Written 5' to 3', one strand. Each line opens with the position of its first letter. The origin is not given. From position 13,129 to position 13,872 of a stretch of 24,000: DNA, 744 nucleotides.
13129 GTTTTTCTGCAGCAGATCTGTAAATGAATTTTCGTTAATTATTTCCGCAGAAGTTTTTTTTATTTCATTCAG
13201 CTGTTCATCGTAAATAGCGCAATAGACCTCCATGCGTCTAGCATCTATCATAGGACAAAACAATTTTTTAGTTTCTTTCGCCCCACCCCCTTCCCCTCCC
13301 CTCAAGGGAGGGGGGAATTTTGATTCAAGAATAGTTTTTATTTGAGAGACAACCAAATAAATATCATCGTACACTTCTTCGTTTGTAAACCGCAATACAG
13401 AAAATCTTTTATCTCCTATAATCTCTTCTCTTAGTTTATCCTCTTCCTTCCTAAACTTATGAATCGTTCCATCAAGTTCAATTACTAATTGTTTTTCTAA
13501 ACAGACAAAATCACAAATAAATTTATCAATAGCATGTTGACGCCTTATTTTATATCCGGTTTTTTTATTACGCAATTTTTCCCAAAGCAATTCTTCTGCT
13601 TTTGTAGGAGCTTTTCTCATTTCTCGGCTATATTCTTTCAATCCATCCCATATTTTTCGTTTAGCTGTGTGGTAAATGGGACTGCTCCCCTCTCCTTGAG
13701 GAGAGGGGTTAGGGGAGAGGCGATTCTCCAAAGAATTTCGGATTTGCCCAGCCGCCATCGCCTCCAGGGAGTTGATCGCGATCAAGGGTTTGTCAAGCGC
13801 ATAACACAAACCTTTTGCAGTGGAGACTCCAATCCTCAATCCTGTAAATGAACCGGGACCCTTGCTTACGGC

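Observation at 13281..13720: tsaB is interrupted in frame by a DUF559 endonuclease cassette bounded by hairpin-containing inverted repeats that encode their own linkers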

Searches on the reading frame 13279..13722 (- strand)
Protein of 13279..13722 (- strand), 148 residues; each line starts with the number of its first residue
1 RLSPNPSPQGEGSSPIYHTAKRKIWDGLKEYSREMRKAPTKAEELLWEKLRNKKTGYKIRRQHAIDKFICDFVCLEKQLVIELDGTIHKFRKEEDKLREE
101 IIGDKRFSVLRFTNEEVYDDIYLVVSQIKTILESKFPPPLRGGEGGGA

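Call 13: find_homologous_proteins(query=window:13279-13722:-)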
Query seq(148 aa) (148 aa): 487 proteins with E <= 0.001 among 501 candidates; the best 120 are listed.
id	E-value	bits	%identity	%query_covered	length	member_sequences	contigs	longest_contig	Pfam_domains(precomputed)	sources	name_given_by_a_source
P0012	1.4e-73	264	80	99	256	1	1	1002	PF00814.32,PF04480.19,PF18741.8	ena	-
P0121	2.7e-35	140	53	96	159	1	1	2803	PF04480.19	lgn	-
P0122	6.8e-35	138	52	88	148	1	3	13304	PF04480.19,PF18741.8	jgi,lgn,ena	-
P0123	1.9e-34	137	56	83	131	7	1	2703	PF04480.19,PF18741.8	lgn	-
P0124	8.3e-34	135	56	82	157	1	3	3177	PF04480.19,PF18741.8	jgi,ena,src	jgi:very-short-patch-repair endonuclease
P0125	1.1e-33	134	51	95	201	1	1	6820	PF04480.19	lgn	-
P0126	1.3e-33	134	50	92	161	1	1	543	PF04480.19,PF18741.8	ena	-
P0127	1.5e-33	134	55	83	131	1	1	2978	PF04480.19,PF18741.8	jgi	jgi:very-short-patch-repair endonuclease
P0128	1.8e-33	134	50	92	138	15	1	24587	PF04480.19,PF18741.8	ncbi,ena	-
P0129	3.4e-33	133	53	82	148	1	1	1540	PF04480.19,PF18741.8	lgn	-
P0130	4.7e-33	132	52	89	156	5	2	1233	PF04480.19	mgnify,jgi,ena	mgnify:FL=1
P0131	5.5e-33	132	48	91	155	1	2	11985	PF04480.19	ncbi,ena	-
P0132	6.7e-33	132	48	90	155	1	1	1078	PF04480.19,PF18741.8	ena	-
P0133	8.0e-33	132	51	82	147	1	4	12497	PF04480.19,PF18741.8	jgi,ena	jgi:ATP-dependent DNA helicase RecG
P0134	9.3e-33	131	52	84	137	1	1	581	PF04480.19,PF18741.8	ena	-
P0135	1.9e-32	130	58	80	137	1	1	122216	PF04480.19,PF18741.8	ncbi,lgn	-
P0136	2.0e-32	130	52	84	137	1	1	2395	PF04480.19,PF18741.8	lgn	-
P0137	3.3e-32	130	51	85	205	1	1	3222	PF04480.19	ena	-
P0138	1.4e-31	128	51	85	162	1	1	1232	PF04480.19,PF18741.8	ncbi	-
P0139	2.2e-31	127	51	93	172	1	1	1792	PF04480.19,PF18741.8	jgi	-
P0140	2.3e-31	127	50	87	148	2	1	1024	PF04480.19,PF18741.8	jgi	jgi:Uncharacterized protein conserved in bacteria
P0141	2.4e-31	127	53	85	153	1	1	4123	PF04480.19,PF18741.8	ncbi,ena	-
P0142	2.6e-31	127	51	90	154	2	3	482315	PF04480.19,PF18741.8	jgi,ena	-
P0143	2.6e-31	127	50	83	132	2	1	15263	PF04480.19,PF18741.8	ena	-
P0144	3.1e-31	126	47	93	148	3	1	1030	PF04480.19,PF18741.8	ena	-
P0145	3.4e-31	126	46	90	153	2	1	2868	PF04480.19,PF18741.8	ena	-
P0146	5.2e-31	126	54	82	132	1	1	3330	PF04480.19,PF18741.8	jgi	jgi:methylmalonyl-CoA mutase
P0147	5.4e-31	126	51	80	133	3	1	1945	PF04480.19,PF18741.8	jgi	-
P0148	5.5e-31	126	48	88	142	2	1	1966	PF04480.19,PF18741.8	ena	-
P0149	7.9e-31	125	46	90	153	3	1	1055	PF04480.19,PF18741.8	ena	-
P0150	8.4e-31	125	45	91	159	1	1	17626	PF04480.19,PF18741.8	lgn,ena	-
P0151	1.1e-30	125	50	91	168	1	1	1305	PF04480.19,PF18741.8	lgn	-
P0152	1.4e-30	124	51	84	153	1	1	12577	PF04480.19,PF18741.8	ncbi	-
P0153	1.6e-30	124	56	76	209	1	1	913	PF04480.19,PF18741.8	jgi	-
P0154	1.6e-30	124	47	86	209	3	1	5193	PF04480.19,PF18741.8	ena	-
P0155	1.9e-30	124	49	86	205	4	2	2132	PF04480.19,PF18741.8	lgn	-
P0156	2.4e-30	124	52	87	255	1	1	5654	PF04480.19,PF18741.8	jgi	-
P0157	2.9e-30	123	49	80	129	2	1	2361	PF04480.19,PF18741.8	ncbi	-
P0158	2.9e-30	123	48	88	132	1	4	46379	PF04480.19,PF18741.8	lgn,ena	-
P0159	3.0e-30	123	49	90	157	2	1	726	PF04480.19,PF18741.8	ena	-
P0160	3.6e-30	123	48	89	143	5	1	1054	PF04480.19,PF18741.8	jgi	jgi:ATP-dependent DNA helicase RecG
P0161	4.4e-30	123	50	84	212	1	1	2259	PF04480.19,PF18741.8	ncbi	-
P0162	5.4e-30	122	48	90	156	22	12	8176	PF04480.19,PF18741.8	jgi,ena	-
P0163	5.9e-30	122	47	90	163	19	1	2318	PF04480.19,PF18741.8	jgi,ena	-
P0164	5.9e-30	122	47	90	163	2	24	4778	PF04480.19,PF18741.8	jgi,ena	-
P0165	6.0e-30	122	47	90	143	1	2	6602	PF04480.19,PF18741.8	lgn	-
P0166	6.0e-30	122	45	90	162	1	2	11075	PF04480.19,PF18741.8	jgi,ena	-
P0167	8.3e-30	122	48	83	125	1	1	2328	PF04480.19,PF18741.8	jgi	jgi:very-short-patch-repair endonuclease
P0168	1.2e-29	121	52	82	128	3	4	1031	PF04480.19,PF18741.8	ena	-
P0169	1.3e-29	121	49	80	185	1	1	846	PF04480.19,PF18741.8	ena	-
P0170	1.4e-29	121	49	83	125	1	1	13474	PF04480.19,PF18741.8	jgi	jgi:very-short-patch-repair endonuclease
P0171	1.4e-29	121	50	86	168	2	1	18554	PF04480.19,PF18741.8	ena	-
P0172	1.4e-29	121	49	83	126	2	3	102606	PF04480.19,PF18741.8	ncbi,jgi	ncbi:MAG: hypothetical protein RIS29_2369 [Bacteroidota bacterium]|jgi:very-short-patch-repair endon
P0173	1.6e-29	121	49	83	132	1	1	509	PF04480.19,PF18741.8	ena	-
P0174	1.7e-29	121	49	90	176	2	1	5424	PF04480.19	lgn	-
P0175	2.1e-29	121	50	85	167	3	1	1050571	PF04480.19,PF18741.8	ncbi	-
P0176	2.2e-29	120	49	90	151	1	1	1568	PF04480.19,PF18741.8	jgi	-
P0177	2.6e-29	120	52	80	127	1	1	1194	PF04480.19,PF18741.8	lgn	-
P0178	2.6e-29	120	43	92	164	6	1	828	PF04480.19,PF18741.8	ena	-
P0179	2.6e-29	120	50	80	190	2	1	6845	PF04480.19,PF18741.8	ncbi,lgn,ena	-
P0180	3.1e-29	120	48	81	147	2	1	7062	PF04480.19,PF18741.8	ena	-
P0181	3.2e-29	120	49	80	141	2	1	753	PF04480.19,PF18741.8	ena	-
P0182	3.3e-29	120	48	91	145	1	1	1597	PF04480.19,PF18741.8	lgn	-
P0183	3.3e-29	120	49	88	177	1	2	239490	PF04480.19,PF18741.8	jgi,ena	-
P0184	6.9e-29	119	48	82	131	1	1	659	PF04480.19,PF18741.8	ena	-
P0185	8.3e-29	119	52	78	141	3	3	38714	PF04480.19,PF18741.8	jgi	jgi:very-short-patch-repair endonuclease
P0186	8.4e-29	119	46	90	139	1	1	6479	PF04480.19,PF18741.8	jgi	jgi:very-short-patch-repair endonuclease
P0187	8.4e-29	119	45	91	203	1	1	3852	PF04480.19,PF18741.8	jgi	jgi:very-short-patch-repair endonuclease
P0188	1.1e-28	118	45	86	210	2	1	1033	PF04480.19,PF18741.8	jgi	-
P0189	2.3e-28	117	44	91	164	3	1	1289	PF04480.19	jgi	jgi:very-short-patch-repair endonuclease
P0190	2.7e-28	117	49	87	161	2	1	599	PF04480.19,PF18741.8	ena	-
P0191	4.0e-28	116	49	80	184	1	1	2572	PF04480.19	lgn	-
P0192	4.2e-28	116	47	89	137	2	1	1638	PF04480.19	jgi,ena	-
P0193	4.6e-28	116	50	86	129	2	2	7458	PF04480.19,PF18741.8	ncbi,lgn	ncbi:MAG: endonuclease domain-containing protein [Bacteroidota bacterium]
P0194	5.0e-28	116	48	85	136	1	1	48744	PF04480.19,PF18741.8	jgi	jgi:Uncharacterized protein conserved in bacteria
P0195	5.1e-28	116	48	80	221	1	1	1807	PF04480.19,PF18741.8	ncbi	-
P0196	5.6e-28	116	50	80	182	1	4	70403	PF04480.19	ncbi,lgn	-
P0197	6.3e-28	116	50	80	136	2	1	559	PF04480.19,PF18741.8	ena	-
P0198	8.2e-28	115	45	91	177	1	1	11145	PF04480.19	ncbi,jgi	-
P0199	1.0e-27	115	46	90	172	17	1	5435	PF04480.19,PF18741.8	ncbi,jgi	jgi:very-short-patch-repair endonuclease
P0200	1.1e-27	115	45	85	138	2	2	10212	PF04480.19,PF18741.8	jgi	-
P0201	1.3e-27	115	51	82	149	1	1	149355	PF04480.19,PF18741.8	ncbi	ncbi:MAG: endonuclease domain-containing protein [Prolixibacteraceae bacterium]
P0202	1.4e-27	115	47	90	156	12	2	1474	PF04480.19,PF18741.8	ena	-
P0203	1.5e-27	115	48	90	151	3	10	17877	PF04480.19,PF18741.8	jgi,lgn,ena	-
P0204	1.8e-27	114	48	84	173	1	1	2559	PF04480.19,PF18741.8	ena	-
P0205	1.8e-27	114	51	72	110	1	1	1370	PF04480.19,PF18741.8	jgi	jgi:leucyl-tRNA synthetase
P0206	2.0e-27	114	46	85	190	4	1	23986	PF04480.19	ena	-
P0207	2.6e-27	114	48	83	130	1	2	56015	PF04480.19,PF18741.8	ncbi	ncbi:MAG: endonuclease domain-containing protein [Anaerolineae bacterium]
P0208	2.7e-27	114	46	90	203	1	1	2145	PF04480.19,PF18741.8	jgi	jgi:very-short-patch-repair endonuclease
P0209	2.8e-27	114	50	80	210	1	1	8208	PF04480.19,PF18741.8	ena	-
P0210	2.9e-27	114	48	80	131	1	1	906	PF04480.19,PF18741.8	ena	-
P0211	3.2e-27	113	46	90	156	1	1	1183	PF04480.19,PF18741.8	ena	-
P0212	3.5e-27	113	47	90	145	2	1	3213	PF04480.19,PF18741.8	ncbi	-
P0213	3.8e-27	113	58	68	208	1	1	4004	PF04480.19,PF18741.8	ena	-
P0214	4.3e-27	113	47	82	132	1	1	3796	PF04480.19,PF18741.8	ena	-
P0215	6.4e-27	112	51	80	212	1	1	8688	PF04480.19,PF18741.8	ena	-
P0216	6.5e-27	112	45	83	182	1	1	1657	PF04480.19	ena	-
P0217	7.8e-27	112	54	67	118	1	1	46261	PF04480.19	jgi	jgi:very-short-patch-repair endonuclease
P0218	9.7e-27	112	52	70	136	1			PF04480.19,PF18741.8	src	-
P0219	1.3e-26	112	47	74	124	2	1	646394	PF04480.19,PF18741.8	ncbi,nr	ncbi:MAG: endonuclease domain-containing protein [Deltaproteobacteria bacterium]|nr:endonuclease dom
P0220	1.4e-26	111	48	80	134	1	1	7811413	PF04480.19,PF18741.8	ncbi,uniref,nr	ncbi:endonuclease domain-containing protein [Mucilaginibacter ginsenosidivorax]|uniref:Endonuclease 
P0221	1.8e-26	111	50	80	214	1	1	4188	PF04480.19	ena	-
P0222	2.3e-26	111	51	72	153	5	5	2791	PF04480.19,PF18741.8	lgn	-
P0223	3.3e-26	110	49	82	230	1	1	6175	PF04480.19,PF18741.8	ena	-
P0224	7.8e-26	109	49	84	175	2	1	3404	PF04480.19,PF18741.8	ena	-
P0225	9.4e-26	109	49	72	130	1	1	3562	PF04480.19,PF18741.8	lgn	-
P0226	9.8e-26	109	49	78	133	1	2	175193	PF04480.19,PF18741.8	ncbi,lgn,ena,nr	ncbi:MAG: endonuclease domain-containing protein [Paludibacteraceae bacterium]|nr:endonuclease domai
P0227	1.2e-25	108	47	82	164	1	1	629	PF04480.19,PF18741.8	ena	-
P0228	1.8e-25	108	51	71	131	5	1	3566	PF04480.19,PF18741.8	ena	-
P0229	2.0e-25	108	46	76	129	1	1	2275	PF04480.19,PF18741.8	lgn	-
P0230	3.1e-25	107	45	80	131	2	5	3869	PF04480.19,PF18741.8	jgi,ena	jgi:very-short-patch-repair endonuclease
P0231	3.8e-25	107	49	79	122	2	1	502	PF04480.19,PF18741.8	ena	-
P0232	5.0e-25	106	49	80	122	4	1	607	PF04480.19,PF18741.8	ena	-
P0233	5.2e-25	106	43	89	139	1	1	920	PF04480.19,PF18741.8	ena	-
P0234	7.3e-25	106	47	78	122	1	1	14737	PF04480.19,PF18741.8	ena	-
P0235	8.5e-25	106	46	80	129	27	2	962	PF04480.19,PF18741.8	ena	-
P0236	1.0e-24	105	47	78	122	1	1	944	PF04480.19,PF18741.8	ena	-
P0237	1.0e-24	105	45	97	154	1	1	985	PF04480.19,PF18741.8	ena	-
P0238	1.1e-24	105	46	82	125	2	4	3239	PF04480.19,PF18741.8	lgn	-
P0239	1.2e-24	105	49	78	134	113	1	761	PF04480.19,PF18741.8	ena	-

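Call 28: find_related_loci(query=A2, collection=genome_contigs, flank=8000)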
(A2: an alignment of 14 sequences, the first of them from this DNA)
Query A2 (148 aa) in genome_contigs; peptide patterns used: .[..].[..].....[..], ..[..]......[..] (x = any residue, [..] = any of these).
600 stretches matched a pattern (row limit reached: there are more); 585 encode a relative of the query (tblastn E <= 1e-3); the best 80 are kept; 80 distinct loci.
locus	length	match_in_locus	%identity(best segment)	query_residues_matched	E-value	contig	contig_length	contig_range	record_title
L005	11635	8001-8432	53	1-148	2e-45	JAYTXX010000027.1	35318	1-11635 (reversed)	MAG: Bacteroidota bacterium isolate GFS_6009 GFS_6009_26, whole genome shotgun sequence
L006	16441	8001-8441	50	2-146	3e-44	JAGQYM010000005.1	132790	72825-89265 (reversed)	MAG: Cyclobacteriaceae bacterium isolate HKST-UBA65 NODE_5_length_132790_cov_3.774250, whole genome shotgun sequence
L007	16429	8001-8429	49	2-148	6e-44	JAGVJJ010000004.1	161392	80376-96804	MAG: Bacteroidia bacterium isolate SW_35 c_000000001788, whole genome shotgun sequence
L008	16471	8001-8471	51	1-147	4e-41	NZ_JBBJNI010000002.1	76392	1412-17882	MAG: Daejeonella sp. isolate RUP_SRG_10 MBC-RUP_F0-S0_131, whole genome shotgun sequence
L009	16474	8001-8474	49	3-148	3e-40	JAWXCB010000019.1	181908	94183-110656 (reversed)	MAG: Chitinophagales bacterium isolate MP9P1.11 k99_237673, whole genome shotgun sequence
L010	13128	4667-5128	47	2-147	6e-40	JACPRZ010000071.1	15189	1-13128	MAG: Bacteroidetes bacterium isolate NC_groundwater_692_Ag_S-0.2um_43_10 S36_SO-2_scaffold_599310, whole genome shotgun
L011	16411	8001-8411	52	2-134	7e-40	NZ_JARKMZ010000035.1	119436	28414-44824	Daejeonella sp. H1SJ63 platanus_K_17_124_35, whole genome shotgun sequence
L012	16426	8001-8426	47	5-146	9e-40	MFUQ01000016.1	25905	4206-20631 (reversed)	MAG: Candidatus Nomurabacteria bacterium RIFCSPLOWO2_01_FULL_36_10b rifcsplowo2_01_scaffold_6700, whole genome shotgun s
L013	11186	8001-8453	47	1-146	3e-39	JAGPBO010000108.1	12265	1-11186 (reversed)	MAG: Cyclobacteriaceae bacterium isolate Gw_SlAct_bin_183 Gw_SlAct_15060_length_12265_cov_9.449580, whole genome shotgun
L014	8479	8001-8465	47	1-147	3e-39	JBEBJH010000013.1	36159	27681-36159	MAG: Cyclobacteriaceae bacterium isolate SF2_4 NODE_423_length_36159_cov_7.579229, whole genome shotgun sequence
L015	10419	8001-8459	43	2-146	3e-39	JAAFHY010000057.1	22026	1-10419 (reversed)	MAG: Cytophagales bacterium isolate bin67.metabat.ball.151 WN_Cytophagales_5_scaffold_57, whole genome shotgun sequence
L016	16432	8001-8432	49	3-142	1e-38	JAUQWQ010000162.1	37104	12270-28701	MAG: Ignavibacteria bacterium isolate BIN7 contig_182169, whole genome shotgun sequence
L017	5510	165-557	51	3-134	1e-38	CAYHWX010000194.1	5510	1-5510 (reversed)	MAG TPA_asm: uncultured Vicingus sp. isolate ERP119705_co15_575 genome assembly, contig: NODE_19630_length_5510_cov_7.43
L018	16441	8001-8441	50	2-147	3e-38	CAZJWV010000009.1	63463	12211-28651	MAG TPA_asm: uncultured Ohtaekwangia sp. isolate SRP150892_co2_471 genome assembly, contig: NODE_467_length_63463_cov_5.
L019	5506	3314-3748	48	2-147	5e-38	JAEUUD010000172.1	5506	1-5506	MAG: Cyclobacteriaceae bacterium isolate new MAG-346 NODE_172_length_5506_cov_27.342973, whole genome shotgun sequence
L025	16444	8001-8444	46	2-147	8e-37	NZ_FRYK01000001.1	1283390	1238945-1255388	Flavobacterium cucumis strain DSM 18830, whole genome shotgun sequence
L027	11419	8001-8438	47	3-148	8e-37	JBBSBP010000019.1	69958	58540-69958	MAG: Bacteroidales bacterium isolate La6_metabat2.157 La6_metabat2.157_K_321061_L_69958_cov_20.8899, whole genome shotgu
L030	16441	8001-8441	49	1-148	7e-37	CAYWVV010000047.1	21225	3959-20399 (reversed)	MAG TPA_asm: uncultured Flavobacterium sp. isolate SRP150892_co2_182 genome assembly, contig: NODE_3412_length_21225_cov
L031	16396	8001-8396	51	2-133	5e-37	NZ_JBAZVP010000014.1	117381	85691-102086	MAG: Mucilaginibacter sp. isolate SO_2017_GW1_255 NODE_1120_length_117381_cov_4.482082_OW334_2017, whole genome shotgun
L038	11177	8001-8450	48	1-142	2e-36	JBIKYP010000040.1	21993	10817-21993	MAG: Crocinitomicaceae bacterium isolate ME2015-10-10_3300044731_group6_bin71 Rohwer_bin693_scaffold_302_c1, whole genom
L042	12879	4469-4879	45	3-134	6e-36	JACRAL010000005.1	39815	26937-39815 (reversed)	MAG: Bacteroidetes bacterium isolate NC_groundwater_1592_Pr3_B-0.1um_39_19 SR-2_scaffold_141_47319, whole genome shotgun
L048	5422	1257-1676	49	6-142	1e-35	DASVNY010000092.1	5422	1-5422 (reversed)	MAG TPA_asm: Chitinophagaceae bacterium isolate SMAG_U3139 k141_241624, whole genome shotgun sequence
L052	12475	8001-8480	43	3-147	3e-35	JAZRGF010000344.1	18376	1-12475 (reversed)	MAG: Bacteroidaceae bacterium isolate T1900045492_YK20190186.MAGScoT_cleanbin_000033 SGB_7387_k141_2355564, whole genome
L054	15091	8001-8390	46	13-147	5e-35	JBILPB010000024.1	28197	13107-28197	MAG: Bacteroidia bacterium isolate ME2017-12-01_3300044633_group7_bin214 Rohwer_bin440_scaffold_830_c1, whole genome sho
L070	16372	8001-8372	49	3-117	6e-35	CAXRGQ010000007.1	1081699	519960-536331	MAG: Flavobacteriales bacterium isolate YZ09aB_2.97 genome assembly, contig: k141_190621, whole genome shotgun sequence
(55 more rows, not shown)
